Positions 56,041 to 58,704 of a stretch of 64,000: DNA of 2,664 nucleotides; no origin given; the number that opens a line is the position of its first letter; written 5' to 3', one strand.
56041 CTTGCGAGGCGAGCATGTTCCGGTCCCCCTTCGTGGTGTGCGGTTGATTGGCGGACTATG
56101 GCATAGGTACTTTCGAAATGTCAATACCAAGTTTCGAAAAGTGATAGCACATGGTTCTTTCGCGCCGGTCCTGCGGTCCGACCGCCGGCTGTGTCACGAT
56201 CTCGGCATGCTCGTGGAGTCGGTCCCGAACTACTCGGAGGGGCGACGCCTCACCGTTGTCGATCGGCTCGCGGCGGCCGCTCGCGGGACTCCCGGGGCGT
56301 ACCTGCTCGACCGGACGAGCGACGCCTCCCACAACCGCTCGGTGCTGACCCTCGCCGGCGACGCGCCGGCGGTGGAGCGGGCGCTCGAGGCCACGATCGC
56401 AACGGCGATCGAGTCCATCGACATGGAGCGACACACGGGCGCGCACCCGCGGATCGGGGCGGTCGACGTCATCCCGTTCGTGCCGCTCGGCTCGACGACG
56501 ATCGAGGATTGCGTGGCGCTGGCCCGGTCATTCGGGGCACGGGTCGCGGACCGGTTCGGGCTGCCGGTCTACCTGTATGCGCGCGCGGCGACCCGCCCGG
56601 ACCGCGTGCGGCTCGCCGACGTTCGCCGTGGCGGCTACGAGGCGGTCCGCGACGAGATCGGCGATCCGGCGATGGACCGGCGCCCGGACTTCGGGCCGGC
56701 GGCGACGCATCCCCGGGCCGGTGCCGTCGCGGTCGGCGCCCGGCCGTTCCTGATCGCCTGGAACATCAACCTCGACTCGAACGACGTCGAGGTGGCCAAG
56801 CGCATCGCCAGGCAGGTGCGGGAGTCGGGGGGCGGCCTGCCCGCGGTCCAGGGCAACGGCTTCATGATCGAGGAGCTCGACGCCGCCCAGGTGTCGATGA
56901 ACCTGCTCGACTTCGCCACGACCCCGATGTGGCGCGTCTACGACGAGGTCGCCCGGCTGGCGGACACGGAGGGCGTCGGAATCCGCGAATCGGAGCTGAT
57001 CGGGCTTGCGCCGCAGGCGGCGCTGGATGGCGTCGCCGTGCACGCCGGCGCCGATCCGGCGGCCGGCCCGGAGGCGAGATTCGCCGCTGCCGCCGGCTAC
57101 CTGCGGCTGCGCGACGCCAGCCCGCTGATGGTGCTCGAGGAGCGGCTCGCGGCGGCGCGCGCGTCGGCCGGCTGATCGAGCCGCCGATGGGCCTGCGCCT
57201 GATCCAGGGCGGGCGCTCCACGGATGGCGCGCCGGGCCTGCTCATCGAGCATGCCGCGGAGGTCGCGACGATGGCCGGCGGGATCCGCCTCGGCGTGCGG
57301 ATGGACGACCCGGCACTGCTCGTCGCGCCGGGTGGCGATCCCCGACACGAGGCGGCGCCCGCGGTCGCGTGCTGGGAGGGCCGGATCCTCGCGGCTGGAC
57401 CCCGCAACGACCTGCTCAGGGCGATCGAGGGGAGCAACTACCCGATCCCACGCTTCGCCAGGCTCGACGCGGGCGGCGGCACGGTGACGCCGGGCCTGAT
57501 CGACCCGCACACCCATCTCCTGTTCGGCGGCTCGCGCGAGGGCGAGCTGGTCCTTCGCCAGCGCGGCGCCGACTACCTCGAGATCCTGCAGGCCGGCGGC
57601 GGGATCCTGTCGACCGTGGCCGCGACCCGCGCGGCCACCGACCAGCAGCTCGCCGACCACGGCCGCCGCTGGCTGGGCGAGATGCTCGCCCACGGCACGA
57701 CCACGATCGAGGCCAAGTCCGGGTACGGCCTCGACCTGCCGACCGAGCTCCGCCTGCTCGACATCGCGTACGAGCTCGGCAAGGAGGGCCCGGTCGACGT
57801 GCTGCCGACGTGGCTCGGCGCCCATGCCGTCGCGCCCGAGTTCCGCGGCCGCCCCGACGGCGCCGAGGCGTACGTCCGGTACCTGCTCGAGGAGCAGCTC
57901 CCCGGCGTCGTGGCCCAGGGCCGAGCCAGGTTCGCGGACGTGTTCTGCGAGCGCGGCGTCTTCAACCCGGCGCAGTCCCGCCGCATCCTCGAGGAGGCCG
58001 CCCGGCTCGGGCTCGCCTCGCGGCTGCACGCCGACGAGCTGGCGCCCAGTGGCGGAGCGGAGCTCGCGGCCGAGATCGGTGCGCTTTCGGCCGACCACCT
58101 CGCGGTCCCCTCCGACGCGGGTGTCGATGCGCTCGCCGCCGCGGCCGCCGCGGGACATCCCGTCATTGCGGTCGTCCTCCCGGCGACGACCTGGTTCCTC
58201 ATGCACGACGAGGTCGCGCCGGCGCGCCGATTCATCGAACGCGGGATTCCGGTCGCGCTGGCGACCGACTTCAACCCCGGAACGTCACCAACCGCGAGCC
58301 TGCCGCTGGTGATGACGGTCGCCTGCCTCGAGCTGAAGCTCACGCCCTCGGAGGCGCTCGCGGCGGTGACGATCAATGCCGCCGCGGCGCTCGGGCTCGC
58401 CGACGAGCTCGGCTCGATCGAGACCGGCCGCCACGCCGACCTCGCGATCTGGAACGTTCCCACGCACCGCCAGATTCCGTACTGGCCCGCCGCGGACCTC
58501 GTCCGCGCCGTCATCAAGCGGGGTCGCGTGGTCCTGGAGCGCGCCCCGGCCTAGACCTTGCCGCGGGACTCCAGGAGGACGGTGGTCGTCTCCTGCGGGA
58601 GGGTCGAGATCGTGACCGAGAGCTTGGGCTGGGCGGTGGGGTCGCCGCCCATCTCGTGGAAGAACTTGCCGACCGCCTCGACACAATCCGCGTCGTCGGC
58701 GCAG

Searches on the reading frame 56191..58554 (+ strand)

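Call 80: search_protein_families(library=pfam, proteins=[window:56191-58554:+], max_evalue=0.001)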
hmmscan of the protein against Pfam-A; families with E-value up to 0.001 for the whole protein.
window:56191-58554:+ (787 aa): 2 families
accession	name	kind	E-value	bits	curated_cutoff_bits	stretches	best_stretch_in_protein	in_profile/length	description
PF01979.26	Amidohydro_1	-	2.4e-23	83.4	25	1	431-781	1-345/345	Amidohydrolase family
PF07969.17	Amidohydro_3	-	3.1e-20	73.5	29.7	2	451-781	124-471/472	Amidohydrolase family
